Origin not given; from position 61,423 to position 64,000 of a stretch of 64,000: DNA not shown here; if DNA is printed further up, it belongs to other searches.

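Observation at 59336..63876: Self-contained ECF/ZAS regulon with back-to-back identical promoters driving uncharacterised envelope proteins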

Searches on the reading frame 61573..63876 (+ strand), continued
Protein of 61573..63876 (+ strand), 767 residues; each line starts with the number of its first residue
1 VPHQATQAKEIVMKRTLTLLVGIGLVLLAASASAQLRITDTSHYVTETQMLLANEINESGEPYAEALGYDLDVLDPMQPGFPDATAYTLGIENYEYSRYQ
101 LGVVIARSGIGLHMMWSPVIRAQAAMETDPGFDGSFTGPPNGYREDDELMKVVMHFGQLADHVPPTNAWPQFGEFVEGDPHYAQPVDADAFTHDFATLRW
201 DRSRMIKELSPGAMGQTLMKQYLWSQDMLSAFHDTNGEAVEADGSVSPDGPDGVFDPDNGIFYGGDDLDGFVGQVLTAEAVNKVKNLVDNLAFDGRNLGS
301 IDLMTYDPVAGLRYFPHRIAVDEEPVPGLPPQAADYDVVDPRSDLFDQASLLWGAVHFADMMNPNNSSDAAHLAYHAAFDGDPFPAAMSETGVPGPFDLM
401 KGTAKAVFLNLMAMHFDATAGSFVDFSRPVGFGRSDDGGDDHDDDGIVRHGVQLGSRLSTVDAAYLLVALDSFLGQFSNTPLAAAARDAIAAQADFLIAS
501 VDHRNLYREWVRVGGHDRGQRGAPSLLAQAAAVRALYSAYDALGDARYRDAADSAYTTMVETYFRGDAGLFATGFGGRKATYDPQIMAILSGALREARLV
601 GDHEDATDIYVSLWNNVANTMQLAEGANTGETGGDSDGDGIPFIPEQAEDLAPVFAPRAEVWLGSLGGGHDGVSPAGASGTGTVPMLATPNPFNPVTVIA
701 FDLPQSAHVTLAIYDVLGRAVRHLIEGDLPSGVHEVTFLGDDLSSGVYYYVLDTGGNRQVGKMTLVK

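Call 92: search_protein_families(library=ncbifam, proteins=[L082:2382-3236:+], max_evalue=1e-10)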
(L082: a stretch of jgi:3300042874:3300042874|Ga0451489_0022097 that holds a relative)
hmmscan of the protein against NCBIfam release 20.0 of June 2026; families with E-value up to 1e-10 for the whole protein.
L082:2382-3236:+ (284 aa): 40 families (the best 25 are shown)
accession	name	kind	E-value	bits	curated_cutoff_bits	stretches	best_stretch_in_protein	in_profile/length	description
TIGR02394.1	rpoS_proteo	equivalog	4.3e-69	233.2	378.7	1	10-276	9-276/285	RNA polymerase sigma factor RpoS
NF004207.0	PRK05657.1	equivalog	6.6e-66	222.9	394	1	8-278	50-321/329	RNA polymerase sigma factor RpoS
NF004208.0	PRK05658.1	equivalog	1e-63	216.4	555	1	48-284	393-630/631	RNA polymerase sigma factor RpoD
NF006666.0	PRK09210.1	equivalog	1.4e-62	212.1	572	1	13-283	98-369/370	RNA polymerase sigma factor RpoD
TIGR02997.1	Sig70-cyanoRpoD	subfamily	1.7e-62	211.4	384.5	1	48-271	75-298/298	RNA polymerase sigma factor, RpoD/SigA family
NF041931.2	MzaA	equivalog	5.8e-61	207.2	800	1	47-283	475-714/726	MZA anti-phage system associated sigma-70 family RNA polymerase sigma factor MzaA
TIGR02393.1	RpoD_Cterm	equivalog_domain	2.5e-59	200.8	354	1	49-283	2-237/238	RNA polymerase sigma factor RpoD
NF005920.0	PRK07921.1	subfamily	2e-56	191.4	464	1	48-282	91-326/328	RNA polymerase sigma factor SigB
NF005643.0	PRK07406.1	equivalog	3.4e-54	184.4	500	1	48-283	161-396/397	RNA polymerase sigma factor RpoD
NF005785.0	PRK07598.1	equivalog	3.6e-54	184.2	554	1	48-283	176-411/415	RNA polymerase sigma factor SigC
NF004561.0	PRK05901.1-3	equivalog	1.7e-53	182.6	582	1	48-284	300-537/537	RNA polymerase sigma factor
NF004562.0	PRK05901.1-4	equivalog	2.9e-52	177.9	779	1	47-283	316-553/571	RNA polymerase sigma factor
NF004565.0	PRK05901.2-3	equivalog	1.4e-51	175.9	484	1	15-283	217-499/501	RNA polymerase sigma factor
NF004615.0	PRK05949.1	subfamily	2.1e-49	168.2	530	1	48-283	92-325/327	RNA polymerase sigma factor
NF004560.0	PRK05901.1-1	equivalog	6.3e-49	167.4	711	1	48-283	279-515/516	RNA polymerase sigma factor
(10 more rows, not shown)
